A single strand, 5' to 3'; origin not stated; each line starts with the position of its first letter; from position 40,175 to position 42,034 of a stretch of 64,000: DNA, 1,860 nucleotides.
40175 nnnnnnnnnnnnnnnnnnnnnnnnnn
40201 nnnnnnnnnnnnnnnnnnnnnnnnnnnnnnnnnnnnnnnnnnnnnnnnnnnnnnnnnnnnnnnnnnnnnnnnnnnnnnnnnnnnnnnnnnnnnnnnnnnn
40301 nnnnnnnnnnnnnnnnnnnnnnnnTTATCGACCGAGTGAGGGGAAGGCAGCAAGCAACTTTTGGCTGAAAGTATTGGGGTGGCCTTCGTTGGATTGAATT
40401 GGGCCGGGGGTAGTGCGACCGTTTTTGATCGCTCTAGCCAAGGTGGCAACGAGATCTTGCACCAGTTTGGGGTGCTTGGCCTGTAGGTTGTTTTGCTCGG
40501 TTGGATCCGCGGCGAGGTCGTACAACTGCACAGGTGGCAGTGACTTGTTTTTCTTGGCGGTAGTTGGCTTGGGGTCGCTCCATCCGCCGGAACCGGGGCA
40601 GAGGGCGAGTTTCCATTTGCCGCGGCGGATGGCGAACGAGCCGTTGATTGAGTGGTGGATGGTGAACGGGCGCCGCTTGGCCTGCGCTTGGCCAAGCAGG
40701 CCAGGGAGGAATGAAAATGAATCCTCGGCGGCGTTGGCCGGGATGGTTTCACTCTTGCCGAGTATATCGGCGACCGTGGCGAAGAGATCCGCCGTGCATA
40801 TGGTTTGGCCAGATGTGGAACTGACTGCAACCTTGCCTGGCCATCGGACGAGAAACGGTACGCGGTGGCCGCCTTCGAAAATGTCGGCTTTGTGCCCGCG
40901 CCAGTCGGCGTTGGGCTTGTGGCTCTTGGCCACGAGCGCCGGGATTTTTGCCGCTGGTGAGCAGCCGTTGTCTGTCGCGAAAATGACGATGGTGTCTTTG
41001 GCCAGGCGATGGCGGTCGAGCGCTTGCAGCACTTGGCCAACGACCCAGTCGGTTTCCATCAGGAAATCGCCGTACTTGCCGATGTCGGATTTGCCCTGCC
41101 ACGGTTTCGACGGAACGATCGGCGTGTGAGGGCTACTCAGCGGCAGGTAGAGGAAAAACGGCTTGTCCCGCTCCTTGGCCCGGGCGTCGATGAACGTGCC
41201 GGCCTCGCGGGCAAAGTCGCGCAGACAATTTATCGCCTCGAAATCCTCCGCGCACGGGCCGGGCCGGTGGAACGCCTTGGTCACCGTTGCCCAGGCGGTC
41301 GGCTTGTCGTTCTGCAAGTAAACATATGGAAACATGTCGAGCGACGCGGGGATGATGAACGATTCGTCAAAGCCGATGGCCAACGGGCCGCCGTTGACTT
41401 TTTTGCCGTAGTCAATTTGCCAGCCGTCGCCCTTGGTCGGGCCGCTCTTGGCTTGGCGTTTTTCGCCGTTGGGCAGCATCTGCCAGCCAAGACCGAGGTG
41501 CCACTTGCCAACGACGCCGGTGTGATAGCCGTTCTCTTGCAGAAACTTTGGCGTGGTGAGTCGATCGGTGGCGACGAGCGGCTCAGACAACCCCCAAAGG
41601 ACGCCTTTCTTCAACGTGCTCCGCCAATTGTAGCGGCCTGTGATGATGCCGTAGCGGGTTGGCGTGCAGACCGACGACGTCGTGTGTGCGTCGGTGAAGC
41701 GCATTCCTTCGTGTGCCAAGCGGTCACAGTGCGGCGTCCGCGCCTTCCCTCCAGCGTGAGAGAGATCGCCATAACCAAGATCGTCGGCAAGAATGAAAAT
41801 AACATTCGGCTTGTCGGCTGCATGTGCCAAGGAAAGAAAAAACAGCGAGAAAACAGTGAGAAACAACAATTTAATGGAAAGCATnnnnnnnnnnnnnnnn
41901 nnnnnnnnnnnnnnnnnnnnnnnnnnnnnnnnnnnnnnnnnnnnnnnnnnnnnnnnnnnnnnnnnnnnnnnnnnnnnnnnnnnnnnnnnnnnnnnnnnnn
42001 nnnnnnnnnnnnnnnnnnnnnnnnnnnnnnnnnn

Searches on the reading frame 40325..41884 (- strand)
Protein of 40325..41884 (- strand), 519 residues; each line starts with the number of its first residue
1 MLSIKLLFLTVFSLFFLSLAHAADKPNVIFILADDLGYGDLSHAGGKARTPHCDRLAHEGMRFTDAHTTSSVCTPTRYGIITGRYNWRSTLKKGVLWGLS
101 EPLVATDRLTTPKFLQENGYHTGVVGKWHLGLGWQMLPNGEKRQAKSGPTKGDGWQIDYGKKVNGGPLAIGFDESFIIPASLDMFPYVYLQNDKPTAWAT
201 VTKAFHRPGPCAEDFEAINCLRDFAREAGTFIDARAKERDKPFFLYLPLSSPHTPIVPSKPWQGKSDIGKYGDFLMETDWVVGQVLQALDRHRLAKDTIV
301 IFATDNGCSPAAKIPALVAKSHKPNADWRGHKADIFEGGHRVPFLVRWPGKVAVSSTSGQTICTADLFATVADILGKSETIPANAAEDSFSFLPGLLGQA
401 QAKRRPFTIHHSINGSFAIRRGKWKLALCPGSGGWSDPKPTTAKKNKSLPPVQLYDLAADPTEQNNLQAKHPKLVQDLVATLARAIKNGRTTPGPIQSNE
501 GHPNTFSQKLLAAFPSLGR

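Call 9: search_protein_families(library=pfam, proteins=[window:40325-41884:-], max_evalue=0.001)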
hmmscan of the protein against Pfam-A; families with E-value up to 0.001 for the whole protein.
window:40325-41884:- (519 aa): 3 families
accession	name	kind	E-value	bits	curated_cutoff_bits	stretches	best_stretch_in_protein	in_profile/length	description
PF00884.28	Sulfatase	-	1.5e-46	159.5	25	1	26-376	1-300/301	Sulfatase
PF14707.11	Sulfatase_C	-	1.8e-06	28.9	30.9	1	406-493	4-96/127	C-terminal region of aryl-sulfatase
PF16347.10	SGSH_C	-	2.5e-06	28.2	29.3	0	335-403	11-75/154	N-sulphoglucosamine sulphohydrolase, C-terminal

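Call 10: search_protein_families(library=ncbifam, proteins=[window:40325-41884:-], max_evalue=0.01)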
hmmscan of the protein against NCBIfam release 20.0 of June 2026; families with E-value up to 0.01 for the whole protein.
window:40325-41884:- (519 aa): 4 families
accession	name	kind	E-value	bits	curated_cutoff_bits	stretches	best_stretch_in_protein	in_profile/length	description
TIGR03417.1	chol_sulfatase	equivalog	1.6e-28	99.9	433.45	2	279-478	263-429/500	choline-sulfatase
NF010322.0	PRK13759.1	equivalog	2.1e-27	95.8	481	2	23-130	4-107/486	arylsulfatase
NF045661.1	HdlasePehA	equivalog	5.4e-15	55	900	2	25-87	2-65/506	phosphoric/sulfuric ester hydrolase PehA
NF052527.1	Mn_arylsulf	exception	2.3e-14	53.2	850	2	25-130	1-103/479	manganese-dependent arylsulfatase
